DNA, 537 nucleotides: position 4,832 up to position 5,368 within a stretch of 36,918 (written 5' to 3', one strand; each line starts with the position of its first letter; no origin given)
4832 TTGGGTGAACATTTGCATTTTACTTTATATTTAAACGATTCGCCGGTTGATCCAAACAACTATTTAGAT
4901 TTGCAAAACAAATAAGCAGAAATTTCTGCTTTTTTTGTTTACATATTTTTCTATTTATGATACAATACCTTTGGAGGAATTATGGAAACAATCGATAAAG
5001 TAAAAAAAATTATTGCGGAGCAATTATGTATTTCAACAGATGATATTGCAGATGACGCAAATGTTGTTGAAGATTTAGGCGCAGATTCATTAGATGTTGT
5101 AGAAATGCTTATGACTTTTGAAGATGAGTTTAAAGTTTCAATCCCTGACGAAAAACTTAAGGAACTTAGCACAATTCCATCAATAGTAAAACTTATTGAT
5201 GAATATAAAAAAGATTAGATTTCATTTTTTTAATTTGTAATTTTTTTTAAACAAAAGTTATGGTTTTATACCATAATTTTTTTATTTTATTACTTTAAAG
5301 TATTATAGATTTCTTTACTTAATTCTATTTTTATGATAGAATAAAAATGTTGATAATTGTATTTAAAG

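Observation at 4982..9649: Carrier protein, adenylate-forming ligase and two HGSNAT-like membrane acyltransferases: a candidate Dlt-like trans-membrane acylation pathway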

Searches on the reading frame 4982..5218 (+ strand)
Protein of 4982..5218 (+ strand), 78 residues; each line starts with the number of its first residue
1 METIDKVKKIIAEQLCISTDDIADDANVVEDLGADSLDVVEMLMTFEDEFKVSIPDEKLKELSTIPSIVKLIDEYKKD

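Call 6: search_protein_families(library=pfam, proteins=[window:4982-5215:+], max_evalue=0.01)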
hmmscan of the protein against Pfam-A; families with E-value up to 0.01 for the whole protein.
window:4982-5215:+ (78 aa): 3 families
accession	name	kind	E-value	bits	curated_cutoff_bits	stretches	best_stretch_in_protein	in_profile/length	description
PF00550.31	PP-binding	-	4e-16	59.4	20.8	1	5-72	1-67/67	Phosphopantetheine attachment site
PF23297.2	ACP_SdgA_C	-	0.00015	22.2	27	1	5-74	13-81/95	Highly reducing polyketide synthase sdgA, C-terminal ACP domain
PF14573.12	PP-binding_2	-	0.004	17.8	32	1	26-72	38-84/96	Acyl-carrier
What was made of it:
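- Checked: PP-binding E 4e-16 (call 6).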

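Call 7: search_protein_families(library=ncbifam, proteins=[window:4982-5215:+], max_evalue=0.01)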
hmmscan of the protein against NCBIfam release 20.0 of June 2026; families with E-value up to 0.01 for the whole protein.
window:4982-5215:+ (78 aa): 18 families
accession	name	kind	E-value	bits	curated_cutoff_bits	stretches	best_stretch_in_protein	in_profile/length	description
NF002148.0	PRK00982.1-2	subfamily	1.9e-24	85.3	71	1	2-76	4-78/79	acyl carrier protein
TIGR00517.1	acyl_carrier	equivalog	6.2e-24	83.7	70.45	1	2-74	3-75/77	acyl carrier protein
NF002151.0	PRK00982.1-5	equivalog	7.4e-23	80.5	92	1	2-76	3-77/78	acyl carrier protein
NF002149.0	PRK00982.1-3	equivalog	2.2e-22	78.8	106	1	2-74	2-75/78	acyl carrier protein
NF002150.0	PRK00982.1-4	subfamily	1.4e-19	70.1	66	1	2-76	5-79/80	acyl carrier protein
NF002147.0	PRK00982.1-1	equivalog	1.3e-13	50.6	84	1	2-76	7-81/83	acyl carrier protein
NF006031.0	PRK08172.1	equivalog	2.4e-13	50.5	76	1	4-72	6-74/82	acyl carrier protein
NF009104.0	PRK12449.1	equivalog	6.3e-13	48.5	70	1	3-72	6-75/80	acyl carrier protein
NF040636.1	AcpM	exception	2.7e-12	46.5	146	1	3-75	6-78/93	meromycolate extension acyl carrier protein AcpM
NF058660.1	cispen_ACP_AmcB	equivalog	1.9e-11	44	80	1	4-76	3-79/80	cispentacin biosynthesis acyl carrier protein AmcB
NF005079.0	PRK06508.1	equivalog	2.2e-09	37.6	83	1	2-59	3-60/93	acyl carrier protein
NF005480.0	PRK07081.1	equivalog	2.8e-08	33.6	72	1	6-72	4-73/83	acyl carrier protein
NF003757.0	PRK05350.1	equivalog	1.1e-07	31.9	65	1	4-75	8-79/83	acyl carrier protein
NF005798.0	PRK07639.1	equivalog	8.6e-07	29.3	100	1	3-76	6-82/91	petrobactin biosynthesis protein AsbD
NF004533.0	PRK05883.1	equivalog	0.00023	20.9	72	1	6-66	27-87/100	acyl carrier protein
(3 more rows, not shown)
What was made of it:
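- On Dlt system: The ACP scores 83.7 bits to AcpP TIGR00517 and 17.8 bits to DltC (call 7).
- Checked: TIGR00517 acyl_carrier scores 83.7 bits against a cut-off of 70.45 (call 7).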

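Call 32: find_encoding_contigs(protein=window:4982-5218:+, flank=10000, max_places=6)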
Protein window:4982-5218:+ (78 aa): 23 contigs read that carry it; 6 places shown.
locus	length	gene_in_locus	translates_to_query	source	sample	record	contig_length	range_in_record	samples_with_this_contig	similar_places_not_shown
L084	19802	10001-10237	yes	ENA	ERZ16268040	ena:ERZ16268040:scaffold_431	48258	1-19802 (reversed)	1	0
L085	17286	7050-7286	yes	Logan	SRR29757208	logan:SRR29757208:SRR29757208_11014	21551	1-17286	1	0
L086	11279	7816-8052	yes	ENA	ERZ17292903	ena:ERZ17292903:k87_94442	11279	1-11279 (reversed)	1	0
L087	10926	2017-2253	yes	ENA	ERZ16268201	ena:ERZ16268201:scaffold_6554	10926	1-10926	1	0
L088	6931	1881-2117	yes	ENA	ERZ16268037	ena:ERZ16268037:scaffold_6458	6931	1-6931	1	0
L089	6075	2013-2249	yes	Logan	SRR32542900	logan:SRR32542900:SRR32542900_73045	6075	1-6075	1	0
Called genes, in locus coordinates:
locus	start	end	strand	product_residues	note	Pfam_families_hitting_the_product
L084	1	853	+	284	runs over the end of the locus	-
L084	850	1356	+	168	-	PF01195:Pept_tRNA_hydro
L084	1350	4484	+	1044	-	PF17757:UvrB_inter, PF02559:CarD_TRCF_RID, PF00270:DEAD, PF04851:ResIII, PF00271:Helicase_C, PF03461:TRCF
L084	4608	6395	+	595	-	-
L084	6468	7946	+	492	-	PF03706:LPG_synthase_TM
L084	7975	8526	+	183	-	-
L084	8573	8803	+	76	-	-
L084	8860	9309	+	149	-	-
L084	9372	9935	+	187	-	PF01551:Peptidase_M23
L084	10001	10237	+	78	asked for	PF00550:PP-binding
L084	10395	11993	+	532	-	PF00501:AMP-binding, PF13193:AMP-binding_C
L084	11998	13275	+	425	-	PF07786:HGSNAT_cat (weak)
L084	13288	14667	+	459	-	-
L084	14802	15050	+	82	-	PF12116:SpoIIID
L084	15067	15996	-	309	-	PF01116:F_bP_aldolase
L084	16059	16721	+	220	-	-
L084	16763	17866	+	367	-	PF13167:GTP-bdg_N, PF16360:GTP-bdg_M, PF01926:MMR_HSR1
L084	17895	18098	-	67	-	PF08984:DUF1858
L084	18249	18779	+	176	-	PF05239:PRC (faint)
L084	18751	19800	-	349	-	?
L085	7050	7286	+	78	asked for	PF00550:PP-binding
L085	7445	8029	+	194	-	PF00501:AMP-binding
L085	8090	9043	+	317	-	PF00501:AMP-binding, PF13193:AMP-binding_C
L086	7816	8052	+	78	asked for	PF00550:PP-binding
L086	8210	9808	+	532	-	PF00501:AMP-binding, PF13193:AMP-binding_C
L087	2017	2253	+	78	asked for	PF00550:PP-binding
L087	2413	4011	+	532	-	PF00501:AMP-binding, PF13193:AMP-binding_C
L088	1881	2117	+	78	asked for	PF00550:PP-binding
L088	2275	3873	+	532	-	PF00501:AMP-binding, PF13193:AMP-binding_C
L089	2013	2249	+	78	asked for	PF00550:PP-binding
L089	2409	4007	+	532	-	PF00501:AMP-binding, PF13193:AMP-binding_C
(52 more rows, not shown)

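Call 46: find_homologous_proteins(query=window:4982-5215:+, max_evalue=1e-10)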
Query window:4982-5215:+ (78 aa): 4159 proteins with E <= 1e-10 among 5099 candidates; the best 120 are listed.
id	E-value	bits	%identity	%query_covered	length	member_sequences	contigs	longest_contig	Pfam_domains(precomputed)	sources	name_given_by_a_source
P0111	3.6e-39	149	100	100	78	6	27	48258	PF00550.32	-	-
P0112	8.5e-36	138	92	99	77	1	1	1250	PF00550.32,PF23297.2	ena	-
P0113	7.1e-35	135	88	100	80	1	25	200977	PF00550.32,PF23297.2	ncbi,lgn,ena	-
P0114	7.2e-35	135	88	100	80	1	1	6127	PF00550.32,PF23297.2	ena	-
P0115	1.0e-34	135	87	100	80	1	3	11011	PF00550.32,PF23297.2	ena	-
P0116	1.1e-34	135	90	99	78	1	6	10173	PF00550.32,PF23297.2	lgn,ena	-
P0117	1.5e-34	134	88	99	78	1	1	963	PF00550.32,PF23297.2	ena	-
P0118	1.8e-34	134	91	99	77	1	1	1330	PF00550.32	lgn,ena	-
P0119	1.8e-34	134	88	99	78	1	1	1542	PF00550.32,PF23297.2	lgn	-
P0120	2.1e-34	134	88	100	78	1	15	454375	PF00550.32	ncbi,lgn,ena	-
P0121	2.9e-34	134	87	100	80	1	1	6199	PF00550.32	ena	-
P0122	3.0e-34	133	88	99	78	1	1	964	PF00550.32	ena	-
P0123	3.2e-34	133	88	99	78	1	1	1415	PF00550.32,PF23297.2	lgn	-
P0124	3.2e-34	133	90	99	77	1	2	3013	PF00550.32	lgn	-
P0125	3.4e-34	133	87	100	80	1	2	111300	PF00550.32,PF23297.2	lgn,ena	-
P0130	7.2e-34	132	88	99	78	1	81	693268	PF00550.32,PF23297.2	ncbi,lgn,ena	-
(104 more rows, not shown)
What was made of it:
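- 4982..5218 (+): Housekeeping-type acyl carrier protein (AcpP-like, 78 aa, DSLD). A resident gene next to which the cassette was inserted. Homologues are 79-92% identical in many species (call 46).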

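Call 47: find_encoding_contigs(protein=P0120, flank=6000, max_places=2)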
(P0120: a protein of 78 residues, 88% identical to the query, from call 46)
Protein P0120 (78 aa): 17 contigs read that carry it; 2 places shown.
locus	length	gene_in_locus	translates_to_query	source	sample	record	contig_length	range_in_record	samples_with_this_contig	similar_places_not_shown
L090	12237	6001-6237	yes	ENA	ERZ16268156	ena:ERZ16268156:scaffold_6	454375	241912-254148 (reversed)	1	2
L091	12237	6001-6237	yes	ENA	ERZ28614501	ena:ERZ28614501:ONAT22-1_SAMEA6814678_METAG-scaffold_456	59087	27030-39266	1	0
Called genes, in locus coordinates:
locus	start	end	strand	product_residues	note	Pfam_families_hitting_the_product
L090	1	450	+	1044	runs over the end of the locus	PF17757:UvrB_inter, PF02559:CarD_TRCF_RID, PF00270:DEAD, PF04851:ResIII, PF00271:Helicase_C, PF03461:TRCF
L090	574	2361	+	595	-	-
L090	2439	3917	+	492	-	PF03706:LPG_synthase_TM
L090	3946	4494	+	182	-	-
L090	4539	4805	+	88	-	-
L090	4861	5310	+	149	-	-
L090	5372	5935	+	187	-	PF01551:Peptidase_M23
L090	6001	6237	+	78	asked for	PF00550:PP-binding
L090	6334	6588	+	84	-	PF12116:SpoIIID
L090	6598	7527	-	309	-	PF01116:F_bP_aldolase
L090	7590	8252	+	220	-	-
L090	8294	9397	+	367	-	PF13167:GTP-bdg_N, PF16360:GTP-bdg_M, PF01926:MMR_HSR1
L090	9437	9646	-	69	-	PF08984:DUF1858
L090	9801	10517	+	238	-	-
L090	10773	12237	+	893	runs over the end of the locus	PF01935:DUF87, PF12846:AAA_10 (weak), PF19044:P-loop_TraG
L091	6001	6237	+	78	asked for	PF00550:PP-binding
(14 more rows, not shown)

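Call 48: find_encoding_contigs(protein=P0130, flank=6000, max_places=2)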
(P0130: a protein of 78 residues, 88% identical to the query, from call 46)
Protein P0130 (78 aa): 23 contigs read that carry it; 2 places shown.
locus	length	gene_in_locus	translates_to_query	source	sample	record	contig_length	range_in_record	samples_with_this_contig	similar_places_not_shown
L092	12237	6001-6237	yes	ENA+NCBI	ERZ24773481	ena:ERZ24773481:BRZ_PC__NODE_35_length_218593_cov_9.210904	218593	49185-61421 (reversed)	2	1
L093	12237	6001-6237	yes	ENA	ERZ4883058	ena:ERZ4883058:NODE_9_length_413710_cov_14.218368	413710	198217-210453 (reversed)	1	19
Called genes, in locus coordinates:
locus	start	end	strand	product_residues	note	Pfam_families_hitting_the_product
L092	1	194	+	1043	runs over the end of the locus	PF17757:UvrB_inter, PF02559:CarD_TRCF_RID, PF00270:DEAD, PF04851:ResIII (weak), PF00271:Helicase_C, PF03461:TRCF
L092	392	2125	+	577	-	-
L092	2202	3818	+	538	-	PF03706:LPG_synthase_TM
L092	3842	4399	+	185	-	-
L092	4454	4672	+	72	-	-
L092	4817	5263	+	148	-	-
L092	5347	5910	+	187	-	PF01551:Peptidase_M23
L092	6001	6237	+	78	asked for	PF23297:ACP_SdgA_C (weak), PF00550:PP-binding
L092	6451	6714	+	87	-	PF12116:SpoIIID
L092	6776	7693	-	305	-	PF01116:F_bP_aldolase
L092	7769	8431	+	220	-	-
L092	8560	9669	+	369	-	PF13167:GTP-bdg_N, PF16360:GTP-bdg_M, PF01926:MMR_HSR1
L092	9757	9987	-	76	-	PF08984:DUF1858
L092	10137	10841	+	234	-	PF05239:PRC (faint)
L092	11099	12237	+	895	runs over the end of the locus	PF01580:FtsK_SpoIIIE (faint), PF01935:DUF87, PF12846:AAA_10 (weak), PF19044:P-loop_TraG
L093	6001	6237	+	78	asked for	PF23297:ACP_SdgA_C (weak), PF00550:PP-binding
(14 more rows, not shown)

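Call 54: find_homologous_proteins(query=L084:10395-11990:+, max_evalue=1e-20)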
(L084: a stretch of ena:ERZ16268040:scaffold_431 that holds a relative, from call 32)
Query L084:10395-11990:+ (532 aa): 941 proteins with E <= 1e-20 among 8000 candidates; the best 120 are listed.
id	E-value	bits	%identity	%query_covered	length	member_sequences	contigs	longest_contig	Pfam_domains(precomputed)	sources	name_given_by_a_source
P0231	0.0e+0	1200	99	100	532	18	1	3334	PF00501.35,PF13193.13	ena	-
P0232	2.6e-291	985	80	100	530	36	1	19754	PF00501.35,PF13193.13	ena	-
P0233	6.0e-275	931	76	100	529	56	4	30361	PF00501.35,PF13193.13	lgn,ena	-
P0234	3.8e-270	915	74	99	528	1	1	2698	PF00501.35,PF13193.13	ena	-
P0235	9.4e-266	901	73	100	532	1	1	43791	PF00501.35,PF13193.13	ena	-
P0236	1.3e-262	890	73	100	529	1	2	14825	PF00501.35,PF13193.13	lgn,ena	-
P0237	3.4e-253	859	70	99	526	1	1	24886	PF00501.35,PF13193.13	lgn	-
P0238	2.4e-245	833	68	99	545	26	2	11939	PF00501.35,PF13193.13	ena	-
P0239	1.5e-244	831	69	99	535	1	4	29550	PF00501.35,PF13193.13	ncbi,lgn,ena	-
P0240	1.1e-242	824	68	99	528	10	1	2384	PF00501.35,PF13193.13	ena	-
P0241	5.7e-241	819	68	100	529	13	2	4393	PF00501.35,PF13193.13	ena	-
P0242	1.1e-240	818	69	99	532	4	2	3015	PF00501.35,PF13193.13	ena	-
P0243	4.7e-240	816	68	100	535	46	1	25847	PF00501.35,PF13193.13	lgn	-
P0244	2.2e-236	804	67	100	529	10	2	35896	PF00501.35,PF13193.13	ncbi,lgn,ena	-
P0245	6.5e-236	802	67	100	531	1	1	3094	PF00501.35,PF13193.13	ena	-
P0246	1.9e-235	801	68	94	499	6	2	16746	PF00501.35,PF13193.13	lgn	-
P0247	9.4e-235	798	67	100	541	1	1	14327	PF00501.35,PF13193.13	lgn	-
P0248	1.4e-234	798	66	100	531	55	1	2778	PF00501.35,PF13193.13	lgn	-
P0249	1.6e-234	798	68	99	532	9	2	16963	PF00501.35,PF13193.13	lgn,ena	-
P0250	2.9e-234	797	66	100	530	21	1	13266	PF00501.35,PF13193.13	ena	-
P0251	3.3e-233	793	67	99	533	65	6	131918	PF00501.35,PF13193.13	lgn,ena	-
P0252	2.7e-232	790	66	100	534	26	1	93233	PF00501.35,PF13193.13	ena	-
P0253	5.1e-231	786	65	100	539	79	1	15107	PF00501.35,PF13193.13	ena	-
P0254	5.5e-231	786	65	100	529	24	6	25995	PF00501.35,PF13193.13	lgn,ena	-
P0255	5.7e-230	782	65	100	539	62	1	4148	PF00501.35,PF13193.13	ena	-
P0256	4.8e-229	779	65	99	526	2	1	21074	PF00501.35,PF13193.13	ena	-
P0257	3.8e-225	767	65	99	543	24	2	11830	PF00501.35,PF13193.13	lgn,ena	-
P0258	1.8e-224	764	65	99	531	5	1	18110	PF00501.35,PF13193.13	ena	-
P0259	2.0e-223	761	64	99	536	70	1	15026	PF00501.35,PF13193.13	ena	-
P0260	2.6e-223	761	65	99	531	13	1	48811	PF00501.35,PF13193.13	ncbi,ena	-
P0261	8.1e-223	759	63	99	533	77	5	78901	PF00501.35,PF13193.13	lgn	-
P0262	9.8e-223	759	64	99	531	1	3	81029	PF00501.35,PF13193.13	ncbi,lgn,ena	-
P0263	1.9e-221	754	65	99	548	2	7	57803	PF00501.35,PF13193.13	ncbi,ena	-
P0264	6.7e-219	746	63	99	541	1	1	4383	PF00501.35,PF13193.13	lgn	-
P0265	1.0e-214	732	61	99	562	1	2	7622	PF00501.35,PF13193.13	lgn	-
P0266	9.0e-205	699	59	99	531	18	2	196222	PF00501.35,PF13193.13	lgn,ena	-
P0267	1.6e-203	695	59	99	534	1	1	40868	PF00501.35,PF13193.13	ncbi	-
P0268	2.8e-201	688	59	99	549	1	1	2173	PF00501.35,PF13193.13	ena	-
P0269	2.3e-200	685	57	98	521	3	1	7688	PF00501.35,PF13193.13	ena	-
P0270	5.5e-197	674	56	99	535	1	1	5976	PF00501.35,PF13193.13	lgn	-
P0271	7.7e-191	653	57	99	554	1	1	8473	PF00501.35,PF13193.13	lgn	-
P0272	4.0e-189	648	54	99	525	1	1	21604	PF00501.35,PF13193.13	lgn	-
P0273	3.2e-181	622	54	100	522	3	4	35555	PF00501.35,PF13193.13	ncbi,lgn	-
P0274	4.1e-177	608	50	100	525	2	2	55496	PF00501.35,PF13193.13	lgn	-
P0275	1.1e-169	583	52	98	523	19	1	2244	PF00501.35,PF13193.13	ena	-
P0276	7.2e-169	581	52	98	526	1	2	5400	PF00501.35,PF13193.13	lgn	-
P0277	2.3e-164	566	48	99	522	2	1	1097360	PF00501.35,PF13193.13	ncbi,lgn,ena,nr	ncbi:MAG: acyl--CoA ligase [Clostridiales bacterium]|nr:acyl--CoA ligase [Clostridiales bacterium]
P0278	3.3e-164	565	50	98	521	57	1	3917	PF00501.35,PF13193.13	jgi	-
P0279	1.2e-163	564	49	99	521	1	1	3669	PF00501.35,PF13193.13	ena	-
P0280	6.7e-163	561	51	98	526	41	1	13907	PF00501.35,PF13193.13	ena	-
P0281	8.2e-162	558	48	99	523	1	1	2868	PF00501.35,PF13193.13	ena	-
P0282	8.6e-162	557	50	98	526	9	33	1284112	PF00501.35,PF13193.13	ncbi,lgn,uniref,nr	ncbi:class I adenylate-forming enzyme family protein [Malacoplasma iowae]|uniref:class I adenylate-f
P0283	2.3e-161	556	48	99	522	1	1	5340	PF00501.35,PF13193.13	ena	-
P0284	3.5e-161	555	48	99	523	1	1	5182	PF00501.35,PF13193.13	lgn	-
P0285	1.8e-160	553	49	99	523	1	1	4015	PF00501.35,PF13193.13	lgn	-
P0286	4.3e-160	552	48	99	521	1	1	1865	PF00501.35,PF13193.13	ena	-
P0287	4.6e-160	552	49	98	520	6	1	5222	PF00501.35,PF13193.13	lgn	-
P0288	5.0e-160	552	49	99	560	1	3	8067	PF00501.35,PF13193.13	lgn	-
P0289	1.1e-159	551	49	99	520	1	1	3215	PF00501.35,PF13193.13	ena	-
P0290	2.0e-159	550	49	99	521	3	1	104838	PF00501.35,PF13193.13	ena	-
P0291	2.4e-159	549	49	99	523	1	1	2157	PF00501.35,PF13193.13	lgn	-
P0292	2.4e-159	549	48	99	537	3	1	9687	PF00501.35,PF13193.13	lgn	-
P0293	1.3e-158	547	48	99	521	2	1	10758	PF00501.35,PF13193.13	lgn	-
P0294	1.4e-158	547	48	99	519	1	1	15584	PF00501.35,PF13193.13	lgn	-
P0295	3.0e-158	546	48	99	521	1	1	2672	PF00501.35,PF13193.13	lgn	-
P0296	3.6e-158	546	48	99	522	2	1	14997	PF00501.35,PF13193.13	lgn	-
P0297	4.3e-158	545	50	98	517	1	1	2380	PF00501.35,PF13193.13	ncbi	-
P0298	6.2e-158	545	50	99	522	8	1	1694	PF00501.35,PF13193.13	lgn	-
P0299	7.7e-158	544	48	99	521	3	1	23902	PF00501.35,PF13193.13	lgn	-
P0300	1.3e-157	544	49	99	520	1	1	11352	PF00501.35,PF13193.13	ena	-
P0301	2.4e-157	543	48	99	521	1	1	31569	PF00501.35,PF13193.13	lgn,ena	-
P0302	3.4e-157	542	48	99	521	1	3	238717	PF00501.35,PF13193.13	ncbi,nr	ncbi:MAG: acyl--CoA ligase [Corallococcus sp.]|nr:acyl--CoA ligase [Corallococcus sp.] MCM1358940.1 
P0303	6.8e-157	541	47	99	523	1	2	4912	PF00501.35,PF13193.13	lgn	-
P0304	1.2e-156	540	48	99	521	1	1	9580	PF00501.35,PF13193.13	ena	-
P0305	2.1e-156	540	48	99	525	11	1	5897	PF00501.35,PF13193.13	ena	-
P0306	2.3e-156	540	46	99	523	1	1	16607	PF00501.35,PF13193.13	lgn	-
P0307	2.6e-156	539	48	99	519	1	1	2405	PF00501.35,PF13193.13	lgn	-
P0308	2.7e-156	539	47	99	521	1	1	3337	PF00501.35,PF13193.13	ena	-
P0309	2.8e-156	539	48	99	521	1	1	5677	PF00501.35,PF13193.13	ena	-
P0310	3.9e-156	539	48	99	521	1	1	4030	PF00501.35,PF13193.13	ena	-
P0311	4.3e-156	539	47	99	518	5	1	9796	PF00501.35,PF13193.13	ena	-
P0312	4.6e-156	539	48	99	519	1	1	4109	PF00501.35,PF13193.13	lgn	-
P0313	7.2e-156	538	47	99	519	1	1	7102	PF00501.35,PF13193.13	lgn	-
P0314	8.7e-156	538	47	99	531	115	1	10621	PF00501.35,PF13193.13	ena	-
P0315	1.2e-155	537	47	99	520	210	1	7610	PF00501.35,PF13193.13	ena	-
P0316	8.9e-155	534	48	99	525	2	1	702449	PF00501.35,PF13193.13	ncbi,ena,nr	ncbi:MAG: acyl--CoA ligase [Clostridiales bacterium]|nr:acyl--CoA ligase [Clostridiales bacterium]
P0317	9.8e-155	534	49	99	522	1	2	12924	PF00501.35,PF13193.13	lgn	-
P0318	1.2e-154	534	46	99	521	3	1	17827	PF00501.35,PF13193.13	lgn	-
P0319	1.4e-154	534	47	99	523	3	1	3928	PF00501.35,PF13193.13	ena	-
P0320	4.8e-154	532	48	99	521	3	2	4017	PF00501.35,PF13193.13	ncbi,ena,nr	ncbi:MAG: acyl--CoA ligase [Clostridia bacterium]|nr:acyl--CoA ligase [Clostridia bacterium]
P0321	5.9e-154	532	48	98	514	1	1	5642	PF00501.35,PF13193.13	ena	-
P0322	8.0e-154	531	47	99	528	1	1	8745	PF00501.35,PF13193.13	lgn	-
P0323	8.1e-154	531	48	99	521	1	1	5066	PF00501.35,PF13193.13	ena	-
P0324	2.2e-153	530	47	99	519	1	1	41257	PF00501.35,PF13193.13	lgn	-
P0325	2.7e-153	529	48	99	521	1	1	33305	PF00501.35,PF13193.13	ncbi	-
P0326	3.0e-153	529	46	99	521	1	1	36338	PF00501.35,PF13193.13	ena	-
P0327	3.1e-153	529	46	99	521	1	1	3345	PF00501.35,PF13193.13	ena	-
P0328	4.3e-153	529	47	99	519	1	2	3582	PF00501.35,PF13193.13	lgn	-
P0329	6.0e-153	528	46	99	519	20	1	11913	PF00501.35,PF13193.13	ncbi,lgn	-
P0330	8.3e-153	528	48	99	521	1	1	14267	PF00501.35,PF13193.13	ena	-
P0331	9.1e-153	528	46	99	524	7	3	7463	PF00501.35,PF13193.13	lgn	-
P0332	1.2e-152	527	47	96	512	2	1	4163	PF00501.35,PF13193.13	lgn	-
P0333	1.2e-152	527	45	99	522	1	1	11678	PF00501.35,PF13193.13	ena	-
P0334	1.3e-152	527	46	99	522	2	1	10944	PF00501.35,PF13193.13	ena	-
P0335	1.8e-152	527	47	99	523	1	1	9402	PF00501.35,PF13193.13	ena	-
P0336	2.0e-152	527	47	99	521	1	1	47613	PF00501.35,PF13193.13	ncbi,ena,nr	ncbi:MAG: acyl--CoA ligase [Clostridiales bacterium]|nr:acyl--CoA ligase [Clostridiales bacterium]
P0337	2.1e-152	527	46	99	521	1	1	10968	PF00501.35,PF13193.13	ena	-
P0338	3.1e-152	526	47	99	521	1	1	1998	PF00501.35,PF13193.13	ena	-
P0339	4.6e-152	525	46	98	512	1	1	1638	PF00501.35,PF13193.13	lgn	-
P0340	6.6e-152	525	47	99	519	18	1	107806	PF00501.35,PF13193.13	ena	-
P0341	1.2e-151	524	47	99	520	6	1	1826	PF00501.35,PF13193.13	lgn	-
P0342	1.3e-151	524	47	99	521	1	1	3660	PF00501.35,PF13193.13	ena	-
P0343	1.5e-151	524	47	99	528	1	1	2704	PF00501.35,PF13193.13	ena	-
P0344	2.0e-151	523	46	99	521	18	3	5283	PF00501.35,PF13193.13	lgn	-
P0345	2.2e-151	523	47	99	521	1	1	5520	PF00501.35,PF13193.13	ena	-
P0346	2.5e-151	523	46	99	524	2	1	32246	PF00501.35,PF13193.13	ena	-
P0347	2.6e-151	523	46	99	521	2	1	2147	PF00501.35,PF13193.13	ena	-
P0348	2.7e-151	523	46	99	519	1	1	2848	PF00501.35,PF13193.13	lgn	-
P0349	4.7e-151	522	47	98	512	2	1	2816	PF00501.35,PF13193.13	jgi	-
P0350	1.4e-150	521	45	99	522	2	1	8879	PF00501.35,PF13193.13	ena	-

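Call 55: find_encoding_contigs(protein=P0277, flank=7000, max_places=1)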
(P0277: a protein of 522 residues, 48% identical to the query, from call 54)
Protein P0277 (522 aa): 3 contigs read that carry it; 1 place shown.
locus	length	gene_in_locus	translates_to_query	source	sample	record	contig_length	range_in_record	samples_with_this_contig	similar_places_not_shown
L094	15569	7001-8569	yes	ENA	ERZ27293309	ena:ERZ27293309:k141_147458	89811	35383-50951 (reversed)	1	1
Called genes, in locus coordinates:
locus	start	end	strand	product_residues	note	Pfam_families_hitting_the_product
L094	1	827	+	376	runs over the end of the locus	PF12704:MacB_PCD (weak), PF28576:Transporter_C (weak), PF02687:FtsX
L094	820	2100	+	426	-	-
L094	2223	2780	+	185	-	PF01613:Flavin_Reduct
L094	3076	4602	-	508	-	PF07690:MFS_1, PF13347:MFS_2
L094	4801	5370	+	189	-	PF12710:HAD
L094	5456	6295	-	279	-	PF00849:PseudoU_synth_2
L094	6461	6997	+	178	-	PF00156:Pribosyltran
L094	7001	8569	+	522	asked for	PF00501:AMP-binding, PF13193:AMP-binding_C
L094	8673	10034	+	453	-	PF02254:TrkA_N, PF03435:Sacchrp_dh_NADP (faint), PF03807:F420_oxidored (faint), PF13241:NAD_binding_7 (faint), PF02080:TrkA_C (weak), PF02254:TrkA_N, PF02080:TrkA_C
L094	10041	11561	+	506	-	PF02386:TrkH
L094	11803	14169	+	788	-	-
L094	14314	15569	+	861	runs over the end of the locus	PF09479:Flg_new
